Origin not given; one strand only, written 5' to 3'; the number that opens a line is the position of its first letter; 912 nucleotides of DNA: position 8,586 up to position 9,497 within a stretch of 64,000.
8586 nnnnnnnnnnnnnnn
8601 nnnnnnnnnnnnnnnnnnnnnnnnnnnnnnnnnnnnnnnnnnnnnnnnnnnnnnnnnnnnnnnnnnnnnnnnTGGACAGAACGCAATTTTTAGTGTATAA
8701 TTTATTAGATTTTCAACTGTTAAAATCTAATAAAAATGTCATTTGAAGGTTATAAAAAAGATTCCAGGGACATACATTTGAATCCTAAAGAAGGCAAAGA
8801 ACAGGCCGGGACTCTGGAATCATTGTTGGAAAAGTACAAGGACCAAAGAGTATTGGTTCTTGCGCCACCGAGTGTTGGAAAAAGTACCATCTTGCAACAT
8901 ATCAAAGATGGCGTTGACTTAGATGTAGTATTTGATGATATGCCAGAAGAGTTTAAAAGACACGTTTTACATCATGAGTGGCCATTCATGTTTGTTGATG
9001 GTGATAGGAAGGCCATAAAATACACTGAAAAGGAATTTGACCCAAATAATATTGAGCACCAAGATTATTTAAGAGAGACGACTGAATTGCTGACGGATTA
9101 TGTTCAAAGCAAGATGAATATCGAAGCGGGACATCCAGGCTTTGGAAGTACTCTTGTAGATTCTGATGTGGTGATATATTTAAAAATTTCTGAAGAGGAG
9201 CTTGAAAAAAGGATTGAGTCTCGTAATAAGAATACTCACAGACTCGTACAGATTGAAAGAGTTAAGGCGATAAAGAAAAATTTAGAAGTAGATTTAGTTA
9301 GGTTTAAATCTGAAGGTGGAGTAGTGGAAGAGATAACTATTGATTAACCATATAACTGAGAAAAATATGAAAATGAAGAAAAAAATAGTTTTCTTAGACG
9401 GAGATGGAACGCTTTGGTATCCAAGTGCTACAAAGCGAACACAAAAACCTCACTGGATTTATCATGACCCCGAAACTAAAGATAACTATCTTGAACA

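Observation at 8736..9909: Separate kinase and HAD (DxDGT) phosphatase genes resembling a split polynucleotide kinase-phosphatase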

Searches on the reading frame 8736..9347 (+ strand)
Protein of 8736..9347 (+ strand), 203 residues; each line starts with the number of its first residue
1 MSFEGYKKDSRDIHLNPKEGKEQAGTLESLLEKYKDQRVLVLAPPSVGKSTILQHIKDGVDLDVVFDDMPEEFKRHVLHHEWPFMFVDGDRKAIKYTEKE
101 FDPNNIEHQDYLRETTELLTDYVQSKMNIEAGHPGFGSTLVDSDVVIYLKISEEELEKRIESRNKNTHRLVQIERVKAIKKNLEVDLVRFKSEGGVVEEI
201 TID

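Call 3: search_protein_families(library=pfam, proteins=[window:8736-9347:+], max_evalue=0.1)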
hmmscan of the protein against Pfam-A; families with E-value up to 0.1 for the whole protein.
window:8736-9347:+ (203 aa): 6 families
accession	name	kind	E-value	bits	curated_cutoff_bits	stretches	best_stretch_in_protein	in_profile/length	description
PF01712.25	dNK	-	4.3e-05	23.8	27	1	142-189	122-169/203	Deoxynucleoside kinase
PF13238.12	AAA_18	-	4.7e-05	24.3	29.4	1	39-170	1-118/128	AAA domain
PF03193.22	RsgA_GTPase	-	0.0023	18.2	30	0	21-63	91-133/174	RsgA GTPase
PF13207.12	AAA_17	-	0.0055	17.4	27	1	44-166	3-124/136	AAA domain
PF13191.12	AAA_16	-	0.022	15.7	32.6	1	23-66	8-55/167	AAA ATPase domain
PF13671.12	AAA_33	-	0.082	13.6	27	0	145-184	100-141/143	AAA domain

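Call 5: search_protein_families(library=padloc, proteins=[window:8736-9347:+], max_evalue=0.1)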
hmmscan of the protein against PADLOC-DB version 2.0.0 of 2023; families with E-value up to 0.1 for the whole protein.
window:8736-9347:+ (203 aa): 2 families
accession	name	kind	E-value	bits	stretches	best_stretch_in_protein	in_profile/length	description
PDLC02911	VakA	-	6.2e-06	24.9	1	135-185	84-129/163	-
PDLC04690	PDC-M51B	-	0.0016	16.2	1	138-168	108-137/191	-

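Call 6: search_protein_families(library=ncbifam, proteins=[window:8736-9347:+], max_evalue=0.1)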
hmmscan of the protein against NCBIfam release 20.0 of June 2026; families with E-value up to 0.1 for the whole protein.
window:8736-9347:+ (203 aa): 11 families
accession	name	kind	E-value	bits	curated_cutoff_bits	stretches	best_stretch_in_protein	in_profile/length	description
TIGR01351.1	adk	subfamily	0.00045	19.9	168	0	142-176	106-142/212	adenylate kinase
NF011103.0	PRK14530.1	equivalog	0.0016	18.1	294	0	139-164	102-127/215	adenylate kinase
TIGR01359.1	UMP_CMP_kin_fam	subfamily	0.0025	17.8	207.6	1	138-183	101-144/185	UMP-CMP kinase family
NF041509.1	paralog_Rho2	exception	0.0054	16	628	1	35-60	114-139/360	transcription termination factor Rho, short form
TIGR03263.1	guanyl_kin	equivalog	0.011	15.4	160.45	0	145-184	114-153/180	guanylate kinase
NF001381.0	PRK00279.1-3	equivalog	0.015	15.1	187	0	143-170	107-134/188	adenylate kinase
TIGR00767.1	rho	equivalog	0.016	14.1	509.45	1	35-60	167-192/415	transcription termination factor Rho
NF010534.0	PRK13923.1-2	equivalog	0.019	14.9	345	0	121-199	92-170/212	putative spore coat protein regulator protein YlbO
NF011105.0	PRK14532.1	equivalog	0.026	14.1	162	0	144-171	108-135/189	adenylate kinase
TIGR01360.1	aden_kin_iso1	equivalog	0.036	13.7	284.1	1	135-184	99-146/188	adenylate kinase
TIGR02546.1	III_secr_ATP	equivalog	0.048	12.4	604.75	0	28-65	138-175/423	type III secretion system ATPase SctN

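Call 7: search_protein_families(library=phrogs, proteins=[window:8736-9347:+], max_evalue=0.1)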
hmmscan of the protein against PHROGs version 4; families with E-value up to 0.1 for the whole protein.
window:8736-9347:+ (203 aa): 1 family
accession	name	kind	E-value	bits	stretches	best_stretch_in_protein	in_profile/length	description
phrog_1815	-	other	0.044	15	0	39-187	6-159/197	guanylate kinase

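Call 8: search_solved_structures(query=window:8736-9347:+, max_evalue=1)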
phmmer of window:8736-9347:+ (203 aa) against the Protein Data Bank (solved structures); distinct sequences matched with E-value up to 1: 12.
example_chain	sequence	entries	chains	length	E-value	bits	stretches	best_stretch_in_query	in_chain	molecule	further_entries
8qlo_B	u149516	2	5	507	0.036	17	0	140-182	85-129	Short prokaryotic Argonaute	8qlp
1ve3_A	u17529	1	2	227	0.037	17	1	13-102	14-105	hypothetical protein PH0226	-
5j32_A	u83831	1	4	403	0.064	16.2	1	4-65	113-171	3-isopropylmalate dehydrogenase 2, chloroplastic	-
3r8w_A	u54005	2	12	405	0.064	16.2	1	4-65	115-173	3-isopropylmalate dehydrogenase 2, chloroplastic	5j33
5j34_A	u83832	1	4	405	0.065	16.2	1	4-65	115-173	3-isopropylmalate dehydrogenase 2, chloroplastic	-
2cdn_A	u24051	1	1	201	0.15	15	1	31-166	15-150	ADENYLATE KINASE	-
7oqh_A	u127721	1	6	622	0.29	14.1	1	29-61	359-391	Transcription termination factor Rho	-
3l0o_A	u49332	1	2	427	0.37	13.7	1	35-61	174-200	Transcription termination factor rho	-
1p4s_A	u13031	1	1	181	0.52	13.2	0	38-177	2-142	Adenylate kinase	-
2jas_A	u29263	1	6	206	0.69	12.8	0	100-184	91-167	DEOXYGUANOSINE KINASE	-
2jaq_A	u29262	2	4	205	0.7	12.8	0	100-184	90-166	DEOXYGUANOSINE KINASE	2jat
2alr_A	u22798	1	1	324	0.8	12.6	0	29-91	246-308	ALDEHYDE REDUCTASE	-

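Call 12: find_homologous_proteins(query=window:8736-9347:+, max_evalue=0.001)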
Query window:8736-9347:+ (203 aa): 45 proteins with E <= 0.001 among 209 candidates.
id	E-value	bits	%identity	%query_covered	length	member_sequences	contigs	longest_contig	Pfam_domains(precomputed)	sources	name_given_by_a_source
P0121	2.2e-128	444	100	100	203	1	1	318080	-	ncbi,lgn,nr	ncbi:MAG: hypothetical protein HYV45_01170 [Candidatus Moranbacteria bacterium]|nr:hypothetical prot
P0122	6.8e-112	390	87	100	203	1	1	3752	PF01712.26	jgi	jgi:hypothetical protein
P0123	1.3e-104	366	81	100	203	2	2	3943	-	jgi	jgi:hypothetical protein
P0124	3.7e-102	358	81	100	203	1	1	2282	PF01712.26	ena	-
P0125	5.6e-102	357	81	100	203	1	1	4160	PF01712.26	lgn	-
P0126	2.9e-101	355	81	100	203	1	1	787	PF01712.26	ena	-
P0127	4.0e-101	355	79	100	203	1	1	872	PF01712.26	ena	-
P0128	2.1e-100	352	79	100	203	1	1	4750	PF01712.26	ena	-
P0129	2.3e-100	352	80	100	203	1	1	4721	-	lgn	-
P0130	3.4e-100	352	80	100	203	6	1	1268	PF01712.26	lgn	-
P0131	3.9e-100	351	78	100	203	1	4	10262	PF01712.26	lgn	-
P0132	8.1e-100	350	80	100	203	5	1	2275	PF13238.13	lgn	-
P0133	2.4e-99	349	78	100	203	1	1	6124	PF13238.13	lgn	-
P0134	4.0e-99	348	79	100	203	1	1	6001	-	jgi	jgi:hypothetical protein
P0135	4.4e-99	348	77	100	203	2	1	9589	PF13238.13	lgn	-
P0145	4.1e-91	322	75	100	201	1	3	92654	-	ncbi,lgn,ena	-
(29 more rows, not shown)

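Call 14: find_encoding_contigs(protein=P0145, flank=8000, max_places=3)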
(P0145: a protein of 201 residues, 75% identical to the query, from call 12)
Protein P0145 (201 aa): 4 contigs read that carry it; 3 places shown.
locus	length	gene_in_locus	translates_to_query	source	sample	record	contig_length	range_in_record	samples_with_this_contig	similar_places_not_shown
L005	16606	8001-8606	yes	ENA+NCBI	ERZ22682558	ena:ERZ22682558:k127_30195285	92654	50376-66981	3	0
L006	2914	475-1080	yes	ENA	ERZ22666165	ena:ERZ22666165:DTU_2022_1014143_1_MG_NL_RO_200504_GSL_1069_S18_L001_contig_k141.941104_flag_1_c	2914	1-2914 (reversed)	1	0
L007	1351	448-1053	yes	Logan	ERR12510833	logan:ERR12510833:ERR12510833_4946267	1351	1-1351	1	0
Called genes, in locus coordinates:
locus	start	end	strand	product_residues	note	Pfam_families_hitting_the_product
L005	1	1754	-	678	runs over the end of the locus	PF00270:DEAD (faint), PF04851:ResIII, PF13604:AAA_30 (faint), PF17757:UvrB_inter, PF27431:UvrB_3rd, PF00271:Helicase_C, PF12344:UvrB, PF02151:UVR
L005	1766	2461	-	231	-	PF09335:VTT_dom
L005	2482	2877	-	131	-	-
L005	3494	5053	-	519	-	PF00239:Resolvase, PF07508:Recombinase, PF13408:Zn_ribbon_recom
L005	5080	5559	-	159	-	-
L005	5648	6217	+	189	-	-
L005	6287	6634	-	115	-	-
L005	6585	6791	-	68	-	-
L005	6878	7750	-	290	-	-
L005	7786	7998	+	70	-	PF12728:HTH_17, PF00376:MerR (weak), PF13411:MerR_1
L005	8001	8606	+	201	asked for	-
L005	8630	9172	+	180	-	PF13419:HAD_2, PF00702:Hydrolase, PF13242:Hydrolase_like (weak)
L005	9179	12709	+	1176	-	PF00293:NUDIX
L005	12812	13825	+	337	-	PF13289:SIR2_2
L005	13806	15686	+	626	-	PF01935:DUF87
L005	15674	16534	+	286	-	-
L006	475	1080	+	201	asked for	-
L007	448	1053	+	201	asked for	-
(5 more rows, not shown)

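Call 30: search_solved_structures(query=A1, max_evalue=10)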
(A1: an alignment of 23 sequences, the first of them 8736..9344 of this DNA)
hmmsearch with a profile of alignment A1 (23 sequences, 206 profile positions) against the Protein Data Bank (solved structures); distinct sequences matched with E-value up to 10: 15.
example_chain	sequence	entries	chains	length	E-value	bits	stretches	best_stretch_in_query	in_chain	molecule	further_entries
1ve3_A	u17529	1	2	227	0.0011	21.7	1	17-105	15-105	hypothetical protein PH0226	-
6c2u_A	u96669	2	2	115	0.021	17.5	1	7-61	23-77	phosphate-loop protein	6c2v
7oqh_A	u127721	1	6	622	0.044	16.4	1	21-63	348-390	Transcription termination factor Rho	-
3l0o_A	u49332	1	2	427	0.07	15.8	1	38-63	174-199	Transcription termination factor rho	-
8hsj_A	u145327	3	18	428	0.11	15.1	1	14-63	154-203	Transcription termination factor Rho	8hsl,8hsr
3iuo_A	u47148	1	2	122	0.2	14.2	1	34-128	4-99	ATP-dependent DNA helicase RecQ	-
2cdn_A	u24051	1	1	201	0.24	14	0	144-201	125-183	ADENYLATE KINASE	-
9m1i_G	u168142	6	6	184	0.28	13.8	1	29-77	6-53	ADP-ribosylation factor-like protein 2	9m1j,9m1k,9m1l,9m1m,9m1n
3doe_A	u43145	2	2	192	0.28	13.8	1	29-77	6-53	ADP-ribosylation factor-like protein 2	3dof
5zxd_A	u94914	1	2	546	0.31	13.7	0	40-61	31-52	ATP-binding cassette sub-family F member 1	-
1ksg_A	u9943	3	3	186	0.33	13.6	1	29-77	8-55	arf-like protein 2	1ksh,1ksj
3lrp_A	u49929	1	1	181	0.35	13.5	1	34-62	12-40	ADP-ribosylation factor 1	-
1p4s_A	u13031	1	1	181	0.84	12.2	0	144-201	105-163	Adenylate kinase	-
6ybh_A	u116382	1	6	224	0.9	12.1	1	142-190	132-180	Deoxynucleoside kinase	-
2ar7_A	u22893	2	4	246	1.6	11.3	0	41-65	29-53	Adenylate kinase 4 | adenylate kinase 4, AK4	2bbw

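Call 42: predict_structure(alignment_id=A3)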
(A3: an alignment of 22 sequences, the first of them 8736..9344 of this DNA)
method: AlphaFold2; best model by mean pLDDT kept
length: 203 residues; sequences in the alignment: 22
mean_pLDDT: 83.8   pTM: 0.82
mean pLDDT of the five models: 83.8, 80.9, 79.7, 72.5, 62.8
residues with pLDDT >= 90: 109; 70-90: 59; 50-70: 22; < 50: 13
segments of 3 or more residues with pLDDT < 50: 1-8, 85-87
pLDDT, mean of each block of 10 residues (from residue 1): 41 71 90 97 87 90 85 80 52 63 92 92 93 94 97 92 78 90 95 96 86
secondary structure, 60 per line:
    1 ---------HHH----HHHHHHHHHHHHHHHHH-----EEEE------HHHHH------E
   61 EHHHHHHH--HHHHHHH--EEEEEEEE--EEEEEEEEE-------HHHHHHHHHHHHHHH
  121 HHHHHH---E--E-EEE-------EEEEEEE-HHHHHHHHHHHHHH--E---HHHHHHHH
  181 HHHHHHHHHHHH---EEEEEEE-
elements in order: H17-33 E39-42 H49-53 H62-68 H71-77 E80-87 E90-98 H106-126 E135-137 E145-151 H153-166 H173-192 E196-202

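Call 46: fold_search(model_id=the predicted structure, library=pdb)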
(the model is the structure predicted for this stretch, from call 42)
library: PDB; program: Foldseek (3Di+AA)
matches with E <= 10: 866; with E <= 0.001: 1
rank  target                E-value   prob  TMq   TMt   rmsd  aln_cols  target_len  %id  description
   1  1kht_A                9.6e-04  0.99  0.35  0.37   9.0       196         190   13  Adenylate kinase from Methanococcus voltae (released 2003-06-03)
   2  6pk5_A                2.0e-03  0.98  0.36  0.38   8.5       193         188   13  Adenylate kinase from Methanococcus igneus - apo form (released 2020-07-01)
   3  7owj_E                2.1e-03  0.99  0.38  0.40   8.6       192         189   11  Odinarchaeota Adenylate kinase (OdinAK) in complex with GTP (released 2022-09-28)
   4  1ki9_B                2.5e-03  0.99  0.37  0.39   9.5       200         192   16  Adenylate kinase from Methanococcus thermolithotrophicus (released 2003-06-03)
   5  2h92_A                2.5e-03  0.97  0.35  0.33  10.3       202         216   18  Crystal Structure of Staphylococcus aureus Cytidine Monophosphate Kinase in complex with cytidine-5'-monophosphate (released 2006-08-08)
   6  1kht_B                2.6e-03  0.97  0.37  0.39   8.5       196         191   12  Adenylate kinase from Methanococcus voltae (released 2003-06-03)
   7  7owk_E                3.0e-03  0.99  0.39  0.41   8.1       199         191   12  Odinarchaeota Adenylate kinase (OdinAK) in complex with dTTP (released 2022-09-28)
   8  7owk_C                3.2e-03  0.99  0.39  0.41   8.3       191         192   14  Odinarchaeota Adenylate kinase (OdinAK) in complex with dTTP (released 2022-09-28)
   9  9r72_F                3.8e-03  0.98  0.38  0.39   8.0       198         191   13  Crystal structure of Odinarchaeota Adenylate kinase (OdinAK) S74G mutant (released 2025-10-15)
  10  7owh_E                4.0e-03  0.99  0.39  0.41   8.1       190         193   13  Odinarchaeota Adenylate kinase (OdinAK) native structure (released 2022-09-28)
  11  7owj_C                4.0e-03  0.99  0.39  0.41   7.8       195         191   12  Odinarchaeota Adenylate kinase (OdinAK) in complex with GTP (released 2022-09-28)
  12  9r72_A                4.8e-03  0.98  0.39  0.41   7.8       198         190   12  Crystal structure of Odinarchaeota Adenylate kinase (OdinAK) S74G mutant (released 2025-10-15)
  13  4gp7_A                5.4e-03  0.99  0.40  0.46   7.6       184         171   14  Polynucleotide kinase (released 2012-11-14)
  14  7owl_B                5.4e-03  0.99  0.40  0.42   7.9       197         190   13  Odinarchaeota Adenylate kinase (OdinAK) in complex with CTP (released 2022-09-28)
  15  1uky                  5.8e-03  0.98  0.40  0.41   8.1       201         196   14  SUBSTRATE SPECIFICITY AND ASSEMBLY OF CATALYTIC CENTER DERIVED FROM TWO STRUCTURES OF LIGATED URIDYLATE KINASE (released 1995-01-26)
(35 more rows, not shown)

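Call 47: search_protein_representatives(alignment_id=A3)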
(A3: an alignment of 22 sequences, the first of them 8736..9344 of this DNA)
Query: 22 sequences, 203 profile positions. Proteins with E-value up to 0.001 (for the whole library): 81; up to 1e-10: 32; up to 1e-30: 6. The best 81 are listed.
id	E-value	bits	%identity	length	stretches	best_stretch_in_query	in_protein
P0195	3.7e-85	300.8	-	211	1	8-202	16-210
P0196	1.5e-67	243.3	-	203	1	4-202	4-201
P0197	1.9e-54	200.6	-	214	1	8-201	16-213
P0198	1.4e-52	194.5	-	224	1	69-175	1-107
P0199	3.4e-38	147.5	-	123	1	23-116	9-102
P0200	1.4e-34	135.7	-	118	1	85-202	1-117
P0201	3.3e-30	121.5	-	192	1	15-200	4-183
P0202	6.6e-24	100.9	-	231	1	7-197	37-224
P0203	1.9e-19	86.3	-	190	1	16-198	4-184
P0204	1.4e-18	83.5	-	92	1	116-202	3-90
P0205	1.8e-18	83.1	-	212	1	17-202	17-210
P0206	1.1e-17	80.5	-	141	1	112-202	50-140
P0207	1.2e-17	80.4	-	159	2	19-84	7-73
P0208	3.4e-17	79.0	-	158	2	114-164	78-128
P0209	1.8e-15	73.3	-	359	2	113-168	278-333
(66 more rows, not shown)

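Call 49: search_protein_families(library=pfam, alignment_id=A5, max_evalue=0.01)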
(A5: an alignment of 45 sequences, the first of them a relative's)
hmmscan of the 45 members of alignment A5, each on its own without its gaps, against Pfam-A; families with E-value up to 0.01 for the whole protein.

A. member 1, P0201 (192 aa): 5 families
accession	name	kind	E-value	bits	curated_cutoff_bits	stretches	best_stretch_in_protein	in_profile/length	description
PF13238.12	AAA_18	-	7.9e-06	26.8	29.4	1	28-153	1-118/128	AAA domain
PF13671.12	AAA_33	-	2.2e-05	25.3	27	0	28-51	2-25/143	AAA domain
PF13207.12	AAA_17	-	3e-05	24.8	27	1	31-152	1-127/136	AAA domain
PF01712.25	dNK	-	7e-05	23.1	27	1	102-180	106-177/203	Deoxynucleoside kinase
PF13191.12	AAA_16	-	0.00052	21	32.6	1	15-104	11-85/167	AAA ATPase domain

B. families by the number of members that match (of 45 scanned): 31 families (the first 25 are shown)
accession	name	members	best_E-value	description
PF13238.12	AAA_18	27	1.2e-08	AAA domain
PF13521.12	AAA_28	25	6.4e-10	AAA domain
PF13671.12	AAA_33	15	1.4e-06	AAA domain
PF01712.25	dNK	9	4e-05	Deoxynucleoside kinase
PF00025.27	Arf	8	0.00017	ADP-ribosylation factor family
PF01637.24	ATPase_2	8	0.00041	ATPase domain predominantly from Archaea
PF25199.1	nSTAND_NTPase5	6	1.5e-05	Novel STAND NTPase 5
PF03193.22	RsgA_GTPase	6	4.6e-05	RsgA GTPase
PF13191.12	AAA_16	6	0.00052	AAA ATPase domain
PF13207.12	AAA_17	5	3e-05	AAA domain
PF20720.3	nSTAND3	3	0.00041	Novel STAND NTPase 3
PF05621.17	TniB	3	0.00042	Bacterial TniB protein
PF10662.15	PduV-EutP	2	0.0042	Ethanolamine utilisation - propanediol utilisation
PF00005.33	ABC_tran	2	0.0055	ABC transporter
PF01725.21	Ham1p_like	1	1e-48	Ham1 family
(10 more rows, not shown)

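Call 62: find_related_loci(query=A1, collection=genome_contigs, flank=9000)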
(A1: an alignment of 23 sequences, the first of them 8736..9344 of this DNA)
Query A1 (203 aa) in genome_contigs; peptide patterns used: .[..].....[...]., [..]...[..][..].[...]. (x = any residue, [..] = any of these).
160 stretches matched a pattern; 8 encode a relative of the query (tblastn E <= 1e-3); 8 distinct loci.
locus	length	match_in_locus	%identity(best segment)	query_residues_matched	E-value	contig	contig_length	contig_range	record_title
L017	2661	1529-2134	82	1-202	3e-115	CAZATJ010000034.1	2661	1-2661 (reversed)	MAG TPA_asm: uncultured Bdellovibrionales bacterium isolate ERP113451_co3_238 genome assembly, contig: NODE_50795_length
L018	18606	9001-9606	78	1-202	9e-108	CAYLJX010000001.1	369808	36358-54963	MAG TPA_asm: uncultured Bdellovibrionales bacterium isolate SRP342105_co1_463 genome assembly, contig: NODE_13_length_36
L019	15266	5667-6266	79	1-202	3e-104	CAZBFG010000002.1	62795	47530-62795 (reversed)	MAG TPA_asm: uncultured Bdellovibrionales bacterium isolate ERP113451_co1_34 genome assembly, contig: NODE_319_length_62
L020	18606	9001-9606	75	1-202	3e-100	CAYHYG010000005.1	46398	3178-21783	MAG TPA_asm: uncultured Gammaproteobacteria bacterium isolate ERP119705_co16_30 genome assembly, contig: NODE_494_length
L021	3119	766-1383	68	1-202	1e-94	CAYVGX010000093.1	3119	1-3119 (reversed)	MAG TPA_asm: uncultured Candidatus Saccharibacteria bacterium isolate SRP135725_co1_95 genome assembly, contig: NODE_565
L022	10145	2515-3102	49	2-197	6e-62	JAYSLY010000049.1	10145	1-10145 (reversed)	MAG: bacterium isolate GFS_10512 GFS_10512_48, whole genome shotgun sequence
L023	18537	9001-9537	51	24-202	6e-62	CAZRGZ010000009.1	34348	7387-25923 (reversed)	MAG TPA_asm: uncultured Candidatus Saccharibacteria bacterium isolate SRP144015_co1_121 genome assembly, contig: NODE_65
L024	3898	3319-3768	51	2-151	6e-52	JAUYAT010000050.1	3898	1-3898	MAG: bacterium isolate C19_concoct.bin.47 C19_k141_72043, whole genome shotgun sequence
